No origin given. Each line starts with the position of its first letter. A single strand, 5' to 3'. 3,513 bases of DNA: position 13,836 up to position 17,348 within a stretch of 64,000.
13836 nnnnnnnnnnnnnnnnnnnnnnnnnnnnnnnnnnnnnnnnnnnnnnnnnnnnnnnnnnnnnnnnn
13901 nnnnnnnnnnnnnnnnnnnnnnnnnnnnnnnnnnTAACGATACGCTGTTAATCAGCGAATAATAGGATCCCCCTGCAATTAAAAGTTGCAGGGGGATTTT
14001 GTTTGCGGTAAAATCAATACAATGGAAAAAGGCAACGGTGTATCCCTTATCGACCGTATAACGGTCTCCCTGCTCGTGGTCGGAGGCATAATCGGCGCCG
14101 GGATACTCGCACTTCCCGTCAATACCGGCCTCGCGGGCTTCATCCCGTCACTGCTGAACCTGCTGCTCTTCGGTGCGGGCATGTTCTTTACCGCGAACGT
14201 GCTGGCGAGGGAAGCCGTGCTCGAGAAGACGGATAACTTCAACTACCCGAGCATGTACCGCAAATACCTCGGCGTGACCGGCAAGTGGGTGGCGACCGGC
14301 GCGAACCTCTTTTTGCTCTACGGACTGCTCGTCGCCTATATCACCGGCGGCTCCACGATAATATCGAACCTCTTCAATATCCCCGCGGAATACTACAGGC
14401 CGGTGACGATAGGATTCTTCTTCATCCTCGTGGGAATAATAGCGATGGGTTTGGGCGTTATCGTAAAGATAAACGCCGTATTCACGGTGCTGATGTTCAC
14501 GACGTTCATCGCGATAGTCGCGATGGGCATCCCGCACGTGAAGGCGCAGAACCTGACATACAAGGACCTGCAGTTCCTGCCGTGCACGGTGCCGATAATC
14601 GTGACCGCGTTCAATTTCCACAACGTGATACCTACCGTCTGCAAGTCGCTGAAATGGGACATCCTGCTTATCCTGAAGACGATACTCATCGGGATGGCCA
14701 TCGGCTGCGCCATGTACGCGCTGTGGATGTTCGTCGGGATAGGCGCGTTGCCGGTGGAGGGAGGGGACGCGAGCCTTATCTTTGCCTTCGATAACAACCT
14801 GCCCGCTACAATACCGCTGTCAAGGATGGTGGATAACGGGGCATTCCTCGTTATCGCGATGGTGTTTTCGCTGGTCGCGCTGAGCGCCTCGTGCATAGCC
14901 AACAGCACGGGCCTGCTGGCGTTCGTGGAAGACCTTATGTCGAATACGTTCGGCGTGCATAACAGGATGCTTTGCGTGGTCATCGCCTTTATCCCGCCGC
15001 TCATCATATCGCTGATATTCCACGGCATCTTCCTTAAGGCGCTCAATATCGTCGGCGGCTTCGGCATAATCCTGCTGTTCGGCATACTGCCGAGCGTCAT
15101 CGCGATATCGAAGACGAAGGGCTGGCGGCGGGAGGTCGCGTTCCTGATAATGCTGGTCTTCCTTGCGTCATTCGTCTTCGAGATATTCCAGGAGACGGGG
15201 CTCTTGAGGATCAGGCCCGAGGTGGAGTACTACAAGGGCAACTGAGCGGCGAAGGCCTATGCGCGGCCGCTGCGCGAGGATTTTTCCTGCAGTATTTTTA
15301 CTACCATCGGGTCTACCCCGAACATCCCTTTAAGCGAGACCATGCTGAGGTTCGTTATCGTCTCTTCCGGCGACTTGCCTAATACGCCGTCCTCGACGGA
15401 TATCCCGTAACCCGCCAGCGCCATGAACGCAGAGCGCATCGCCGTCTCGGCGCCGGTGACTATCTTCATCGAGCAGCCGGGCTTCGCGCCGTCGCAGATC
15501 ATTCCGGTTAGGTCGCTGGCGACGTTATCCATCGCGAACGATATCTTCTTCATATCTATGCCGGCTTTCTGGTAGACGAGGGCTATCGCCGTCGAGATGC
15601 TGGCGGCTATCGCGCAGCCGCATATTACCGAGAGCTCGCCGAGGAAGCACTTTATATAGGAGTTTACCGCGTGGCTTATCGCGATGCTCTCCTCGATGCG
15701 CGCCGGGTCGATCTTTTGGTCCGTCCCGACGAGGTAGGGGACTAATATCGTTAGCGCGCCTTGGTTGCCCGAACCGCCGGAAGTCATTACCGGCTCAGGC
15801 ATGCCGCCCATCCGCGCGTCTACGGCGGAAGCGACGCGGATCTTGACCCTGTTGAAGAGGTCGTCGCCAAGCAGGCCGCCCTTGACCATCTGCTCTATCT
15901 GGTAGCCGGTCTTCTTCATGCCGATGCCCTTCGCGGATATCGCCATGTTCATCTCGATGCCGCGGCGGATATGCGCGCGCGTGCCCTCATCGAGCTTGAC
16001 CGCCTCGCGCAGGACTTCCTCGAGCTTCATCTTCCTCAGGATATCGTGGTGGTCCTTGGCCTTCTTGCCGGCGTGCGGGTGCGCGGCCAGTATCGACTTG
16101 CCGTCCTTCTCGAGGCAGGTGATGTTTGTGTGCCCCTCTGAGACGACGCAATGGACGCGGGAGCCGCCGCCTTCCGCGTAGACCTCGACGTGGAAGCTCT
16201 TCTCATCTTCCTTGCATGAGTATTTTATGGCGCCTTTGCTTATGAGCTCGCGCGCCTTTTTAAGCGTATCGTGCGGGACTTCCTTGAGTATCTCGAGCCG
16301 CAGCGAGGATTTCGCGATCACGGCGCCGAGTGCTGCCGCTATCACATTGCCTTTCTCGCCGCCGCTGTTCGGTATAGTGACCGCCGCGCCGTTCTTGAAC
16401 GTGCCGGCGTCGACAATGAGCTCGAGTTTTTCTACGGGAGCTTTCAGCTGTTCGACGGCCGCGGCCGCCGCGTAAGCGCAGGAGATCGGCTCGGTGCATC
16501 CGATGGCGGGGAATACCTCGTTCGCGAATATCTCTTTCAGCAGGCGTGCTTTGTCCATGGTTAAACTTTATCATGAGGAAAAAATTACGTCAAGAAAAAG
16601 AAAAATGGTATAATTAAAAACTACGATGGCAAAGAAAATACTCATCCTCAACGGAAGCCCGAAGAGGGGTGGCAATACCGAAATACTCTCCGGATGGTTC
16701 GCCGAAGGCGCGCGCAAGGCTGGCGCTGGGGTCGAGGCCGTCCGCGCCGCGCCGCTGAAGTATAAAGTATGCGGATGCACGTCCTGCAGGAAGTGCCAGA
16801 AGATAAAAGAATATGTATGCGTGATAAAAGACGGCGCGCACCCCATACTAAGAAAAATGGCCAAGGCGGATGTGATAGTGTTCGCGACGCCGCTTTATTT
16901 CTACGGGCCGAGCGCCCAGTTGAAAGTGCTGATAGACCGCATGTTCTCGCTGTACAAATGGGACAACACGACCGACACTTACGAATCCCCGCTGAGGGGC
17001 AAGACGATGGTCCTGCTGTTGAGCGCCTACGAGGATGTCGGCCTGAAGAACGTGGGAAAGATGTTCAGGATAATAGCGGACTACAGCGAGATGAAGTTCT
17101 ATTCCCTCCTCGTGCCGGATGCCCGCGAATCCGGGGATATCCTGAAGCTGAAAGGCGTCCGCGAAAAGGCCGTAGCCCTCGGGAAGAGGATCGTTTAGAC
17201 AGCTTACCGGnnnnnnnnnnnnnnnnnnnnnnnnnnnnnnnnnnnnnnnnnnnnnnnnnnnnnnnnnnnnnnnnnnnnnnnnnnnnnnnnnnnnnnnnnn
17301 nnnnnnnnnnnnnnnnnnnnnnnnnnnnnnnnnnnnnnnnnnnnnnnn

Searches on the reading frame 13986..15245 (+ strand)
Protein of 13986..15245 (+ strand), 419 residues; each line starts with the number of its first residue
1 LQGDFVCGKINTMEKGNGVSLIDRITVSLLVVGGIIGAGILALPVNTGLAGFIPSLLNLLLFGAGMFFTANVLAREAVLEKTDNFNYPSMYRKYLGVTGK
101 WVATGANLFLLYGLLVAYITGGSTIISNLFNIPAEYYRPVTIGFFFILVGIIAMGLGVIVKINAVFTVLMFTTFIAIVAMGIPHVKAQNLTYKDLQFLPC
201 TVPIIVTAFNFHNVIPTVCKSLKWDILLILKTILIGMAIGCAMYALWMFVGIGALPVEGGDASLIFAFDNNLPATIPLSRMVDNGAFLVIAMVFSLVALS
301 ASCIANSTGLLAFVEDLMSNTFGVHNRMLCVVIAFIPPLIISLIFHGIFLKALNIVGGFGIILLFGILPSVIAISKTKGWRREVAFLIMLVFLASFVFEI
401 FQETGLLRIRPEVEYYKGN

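Call 8: search_protein_families(library=pfam, proteins=[window:13986-15245:+], max_evalue=0.0001)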
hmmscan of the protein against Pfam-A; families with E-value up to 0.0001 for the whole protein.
window:13986-15245:+ (419 aa): 2 families
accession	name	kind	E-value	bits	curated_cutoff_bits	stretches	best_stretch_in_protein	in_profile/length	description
PF03222.19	Trp_Tyr_perm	-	4.4e-54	184.5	22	1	28-384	9-369/393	Tryptophan/tyrosine permease family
PF01490.24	Aa_trans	-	4.9e-09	35.8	25.6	1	26-251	7-250/410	Transmembrane amino acid transporter protein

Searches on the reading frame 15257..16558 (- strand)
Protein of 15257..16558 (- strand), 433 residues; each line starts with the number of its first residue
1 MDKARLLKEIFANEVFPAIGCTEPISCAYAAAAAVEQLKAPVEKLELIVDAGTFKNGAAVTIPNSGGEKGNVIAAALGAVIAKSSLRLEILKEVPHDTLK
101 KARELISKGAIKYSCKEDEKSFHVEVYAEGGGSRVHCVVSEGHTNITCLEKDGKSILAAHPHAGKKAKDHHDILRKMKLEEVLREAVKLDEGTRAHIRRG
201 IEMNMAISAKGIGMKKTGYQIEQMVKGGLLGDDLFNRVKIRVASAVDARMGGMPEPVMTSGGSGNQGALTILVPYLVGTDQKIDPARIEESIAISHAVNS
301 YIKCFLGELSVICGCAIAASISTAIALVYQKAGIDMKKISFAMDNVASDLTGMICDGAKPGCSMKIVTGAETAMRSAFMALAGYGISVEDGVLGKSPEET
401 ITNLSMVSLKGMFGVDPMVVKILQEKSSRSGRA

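Call 8: search_protein_families(library=pfam, proteins=[window:15257-16558:-], max_evalue=0.0001)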
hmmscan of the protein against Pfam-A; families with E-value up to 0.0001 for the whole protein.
window:15257-16558:- (433 aa): 1 family
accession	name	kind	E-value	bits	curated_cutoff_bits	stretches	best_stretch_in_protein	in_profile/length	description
PF03313.21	SDH_alpha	-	4.7e-40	138.3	26.4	1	172-417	22-256/260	Serine dehydratase alpha chain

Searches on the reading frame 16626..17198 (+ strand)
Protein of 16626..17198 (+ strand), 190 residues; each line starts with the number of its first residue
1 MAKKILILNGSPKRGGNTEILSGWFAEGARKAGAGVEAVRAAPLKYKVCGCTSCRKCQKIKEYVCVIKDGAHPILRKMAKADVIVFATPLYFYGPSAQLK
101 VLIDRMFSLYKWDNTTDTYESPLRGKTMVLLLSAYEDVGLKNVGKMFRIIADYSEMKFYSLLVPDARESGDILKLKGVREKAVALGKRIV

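Call 8: search_protein_families(library=pfam, proteins=[window:16626-17198:+], max_evalue=0.0001)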
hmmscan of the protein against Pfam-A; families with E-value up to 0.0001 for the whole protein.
window:16626-17198:+ (190 aa): 2 families
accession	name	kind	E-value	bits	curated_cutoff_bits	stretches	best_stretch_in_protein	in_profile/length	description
PF03358.20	FMN_red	-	5.3e-22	78.5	24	1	4-156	2-137/152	NADPH-dependent FMN reductase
PF02525.22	Flavodoxin_2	-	9.9e-13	48.7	27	1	3-134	1-134/198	Flavodoxin-like fold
